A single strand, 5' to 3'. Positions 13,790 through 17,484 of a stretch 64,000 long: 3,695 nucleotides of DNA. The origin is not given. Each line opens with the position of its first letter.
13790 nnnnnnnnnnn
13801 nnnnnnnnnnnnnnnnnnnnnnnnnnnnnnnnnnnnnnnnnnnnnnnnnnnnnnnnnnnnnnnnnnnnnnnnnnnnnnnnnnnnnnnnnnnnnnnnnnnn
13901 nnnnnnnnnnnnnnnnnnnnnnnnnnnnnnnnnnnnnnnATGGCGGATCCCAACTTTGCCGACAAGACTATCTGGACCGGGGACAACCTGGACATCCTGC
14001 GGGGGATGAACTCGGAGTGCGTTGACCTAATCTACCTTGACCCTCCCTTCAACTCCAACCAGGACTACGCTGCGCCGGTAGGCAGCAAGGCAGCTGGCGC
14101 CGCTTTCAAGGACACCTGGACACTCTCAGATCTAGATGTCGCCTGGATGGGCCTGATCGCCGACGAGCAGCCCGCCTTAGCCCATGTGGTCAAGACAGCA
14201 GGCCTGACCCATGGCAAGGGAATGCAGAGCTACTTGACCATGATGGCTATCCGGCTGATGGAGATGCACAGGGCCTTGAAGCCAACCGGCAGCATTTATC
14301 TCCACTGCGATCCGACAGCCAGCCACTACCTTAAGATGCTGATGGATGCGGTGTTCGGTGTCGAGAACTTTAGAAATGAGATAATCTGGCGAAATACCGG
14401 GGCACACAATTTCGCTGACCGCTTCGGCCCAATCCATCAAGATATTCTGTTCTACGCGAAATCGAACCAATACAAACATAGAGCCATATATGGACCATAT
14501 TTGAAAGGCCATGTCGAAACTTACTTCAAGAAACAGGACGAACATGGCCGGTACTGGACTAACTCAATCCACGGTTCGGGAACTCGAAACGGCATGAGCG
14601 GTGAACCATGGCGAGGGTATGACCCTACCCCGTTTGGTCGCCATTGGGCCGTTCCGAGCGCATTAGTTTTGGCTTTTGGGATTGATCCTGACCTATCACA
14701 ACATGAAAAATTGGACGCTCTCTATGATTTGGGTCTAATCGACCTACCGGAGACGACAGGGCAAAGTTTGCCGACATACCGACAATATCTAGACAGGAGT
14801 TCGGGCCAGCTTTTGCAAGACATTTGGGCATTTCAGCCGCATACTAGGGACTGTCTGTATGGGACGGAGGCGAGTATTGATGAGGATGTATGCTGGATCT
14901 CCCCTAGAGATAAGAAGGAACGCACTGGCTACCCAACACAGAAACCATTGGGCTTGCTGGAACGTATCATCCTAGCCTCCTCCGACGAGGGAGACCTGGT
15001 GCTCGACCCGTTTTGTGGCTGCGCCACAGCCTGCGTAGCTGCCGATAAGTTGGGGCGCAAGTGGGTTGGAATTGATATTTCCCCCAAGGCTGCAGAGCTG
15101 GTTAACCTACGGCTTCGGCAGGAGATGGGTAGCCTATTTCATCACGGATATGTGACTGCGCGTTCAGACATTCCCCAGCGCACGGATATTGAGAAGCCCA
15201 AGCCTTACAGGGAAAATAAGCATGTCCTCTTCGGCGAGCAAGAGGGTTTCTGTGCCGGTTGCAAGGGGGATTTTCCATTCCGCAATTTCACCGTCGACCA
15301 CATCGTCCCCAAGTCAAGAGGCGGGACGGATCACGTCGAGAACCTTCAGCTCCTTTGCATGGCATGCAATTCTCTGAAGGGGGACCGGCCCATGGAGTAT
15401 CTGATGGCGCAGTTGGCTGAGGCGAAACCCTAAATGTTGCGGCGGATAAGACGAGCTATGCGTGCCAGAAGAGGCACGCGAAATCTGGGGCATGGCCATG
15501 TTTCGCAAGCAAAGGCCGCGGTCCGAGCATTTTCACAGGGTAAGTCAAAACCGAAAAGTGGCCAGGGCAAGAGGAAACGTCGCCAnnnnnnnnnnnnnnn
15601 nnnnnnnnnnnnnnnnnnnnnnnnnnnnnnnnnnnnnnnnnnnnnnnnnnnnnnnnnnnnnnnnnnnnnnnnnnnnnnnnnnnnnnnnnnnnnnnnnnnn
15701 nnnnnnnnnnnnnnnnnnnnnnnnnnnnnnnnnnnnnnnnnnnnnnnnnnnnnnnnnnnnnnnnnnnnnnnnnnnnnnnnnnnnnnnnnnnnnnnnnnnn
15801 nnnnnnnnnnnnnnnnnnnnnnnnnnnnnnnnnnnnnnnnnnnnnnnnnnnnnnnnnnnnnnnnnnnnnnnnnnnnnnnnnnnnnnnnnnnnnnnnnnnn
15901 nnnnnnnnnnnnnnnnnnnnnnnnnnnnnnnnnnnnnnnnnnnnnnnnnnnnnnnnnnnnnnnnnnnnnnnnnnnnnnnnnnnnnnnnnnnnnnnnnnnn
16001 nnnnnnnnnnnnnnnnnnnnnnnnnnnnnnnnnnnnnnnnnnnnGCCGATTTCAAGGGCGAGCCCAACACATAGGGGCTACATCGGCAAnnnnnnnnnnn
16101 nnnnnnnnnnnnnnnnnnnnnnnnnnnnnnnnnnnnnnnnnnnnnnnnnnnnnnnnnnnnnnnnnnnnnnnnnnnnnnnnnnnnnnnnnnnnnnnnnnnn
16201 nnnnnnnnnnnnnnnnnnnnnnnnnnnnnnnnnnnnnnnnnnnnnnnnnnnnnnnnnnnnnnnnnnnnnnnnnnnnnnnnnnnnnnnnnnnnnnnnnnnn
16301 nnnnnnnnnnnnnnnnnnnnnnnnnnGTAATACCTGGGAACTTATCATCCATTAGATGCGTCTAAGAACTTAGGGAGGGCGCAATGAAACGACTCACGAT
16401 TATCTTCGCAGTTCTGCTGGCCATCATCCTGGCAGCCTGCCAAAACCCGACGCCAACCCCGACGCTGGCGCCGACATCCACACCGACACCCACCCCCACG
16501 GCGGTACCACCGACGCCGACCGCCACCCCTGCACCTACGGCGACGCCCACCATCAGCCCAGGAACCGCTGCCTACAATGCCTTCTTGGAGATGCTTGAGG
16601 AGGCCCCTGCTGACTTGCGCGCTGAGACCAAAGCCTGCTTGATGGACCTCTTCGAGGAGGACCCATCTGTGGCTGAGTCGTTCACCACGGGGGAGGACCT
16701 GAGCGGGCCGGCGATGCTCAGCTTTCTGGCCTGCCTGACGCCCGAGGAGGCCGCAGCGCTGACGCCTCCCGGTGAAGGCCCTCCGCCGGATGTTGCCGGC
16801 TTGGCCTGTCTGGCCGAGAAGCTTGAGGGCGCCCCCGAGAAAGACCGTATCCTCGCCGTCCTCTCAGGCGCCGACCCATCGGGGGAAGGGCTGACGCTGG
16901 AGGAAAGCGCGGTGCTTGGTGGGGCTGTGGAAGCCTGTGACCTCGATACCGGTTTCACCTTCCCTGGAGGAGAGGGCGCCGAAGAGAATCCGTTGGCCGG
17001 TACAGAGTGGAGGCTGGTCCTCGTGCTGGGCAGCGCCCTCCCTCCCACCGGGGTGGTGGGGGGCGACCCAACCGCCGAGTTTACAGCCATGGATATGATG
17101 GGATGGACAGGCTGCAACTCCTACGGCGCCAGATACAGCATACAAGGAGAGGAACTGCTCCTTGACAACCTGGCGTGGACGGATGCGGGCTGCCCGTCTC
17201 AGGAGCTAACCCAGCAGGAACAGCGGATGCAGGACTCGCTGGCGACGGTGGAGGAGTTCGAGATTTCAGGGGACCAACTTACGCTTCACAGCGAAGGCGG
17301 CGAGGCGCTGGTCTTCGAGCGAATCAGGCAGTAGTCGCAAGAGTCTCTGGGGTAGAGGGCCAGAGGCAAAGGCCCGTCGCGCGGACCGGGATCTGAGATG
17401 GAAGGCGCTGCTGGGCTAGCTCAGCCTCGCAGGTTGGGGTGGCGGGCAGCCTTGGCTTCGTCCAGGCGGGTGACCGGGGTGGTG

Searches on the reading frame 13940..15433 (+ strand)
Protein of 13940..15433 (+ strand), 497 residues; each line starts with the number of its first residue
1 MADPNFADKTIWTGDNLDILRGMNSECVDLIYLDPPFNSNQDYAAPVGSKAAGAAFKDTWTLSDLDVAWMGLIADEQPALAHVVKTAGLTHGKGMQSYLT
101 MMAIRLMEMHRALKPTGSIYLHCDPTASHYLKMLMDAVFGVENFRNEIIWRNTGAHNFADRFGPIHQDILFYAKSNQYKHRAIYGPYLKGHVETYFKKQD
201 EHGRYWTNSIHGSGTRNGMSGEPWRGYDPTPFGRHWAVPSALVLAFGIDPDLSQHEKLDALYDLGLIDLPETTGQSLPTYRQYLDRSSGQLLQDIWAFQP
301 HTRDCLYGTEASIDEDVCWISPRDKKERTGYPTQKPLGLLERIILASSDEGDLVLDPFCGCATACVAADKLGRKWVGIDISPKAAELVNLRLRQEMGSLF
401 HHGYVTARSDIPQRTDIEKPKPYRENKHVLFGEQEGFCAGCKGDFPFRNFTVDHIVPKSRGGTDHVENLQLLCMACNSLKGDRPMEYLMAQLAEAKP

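Call 78: search_protein_families(library=pfam, proteins=[window:13940-15433:+], max_evalue=0.0001)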
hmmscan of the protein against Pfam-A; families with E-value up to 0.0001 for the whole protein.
window:13940-15433:+ (497 aa): 3 families
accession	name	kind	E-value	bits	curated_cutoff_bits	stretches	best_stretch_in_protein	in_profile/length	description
PF01555.25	N6_N4_Mtase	-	2.9e-43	148.8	26.7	1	28-388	1-219/221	DNA methylase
PF14279.12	HNH_5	-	1.7e-13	50.7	27.5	1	438-487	1-50/56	HNH endonuclease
PF01844.29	HNH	-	3.6e-13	49.9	21.4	1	438-483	1-47/47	HNH endonuclease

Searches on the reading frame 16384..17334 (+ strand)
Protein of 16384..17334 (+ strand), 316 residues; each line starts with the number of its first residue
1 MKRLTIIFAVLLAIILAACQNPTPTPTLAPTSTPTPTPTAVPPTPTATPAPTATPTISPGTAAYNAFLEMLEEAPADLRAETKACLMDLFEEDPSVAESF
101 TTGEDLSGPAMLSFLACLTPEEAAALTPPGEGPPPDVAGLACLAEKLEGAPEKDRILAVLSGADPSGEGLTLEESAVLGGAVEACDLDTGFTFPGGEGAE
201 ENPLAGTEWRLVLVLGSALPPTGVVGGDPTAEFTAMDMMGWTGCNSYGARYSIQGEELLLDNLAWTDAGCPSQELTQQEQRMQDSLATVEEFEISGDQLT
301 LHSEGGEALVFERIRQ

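Call 78: search_protein_families(library=pfam, proteins=[window:16384-17334:+], max_evalue=0.0001)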
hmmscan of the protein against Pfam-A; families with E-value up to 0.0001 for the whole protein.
window:16384-17334:+ (316 aa): 1 family
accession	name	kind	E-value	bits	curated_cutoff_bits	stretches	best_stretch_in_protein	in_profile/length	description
PF03724.22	META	-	2.1e-16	60.3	24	1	202-310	2-107/109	META domain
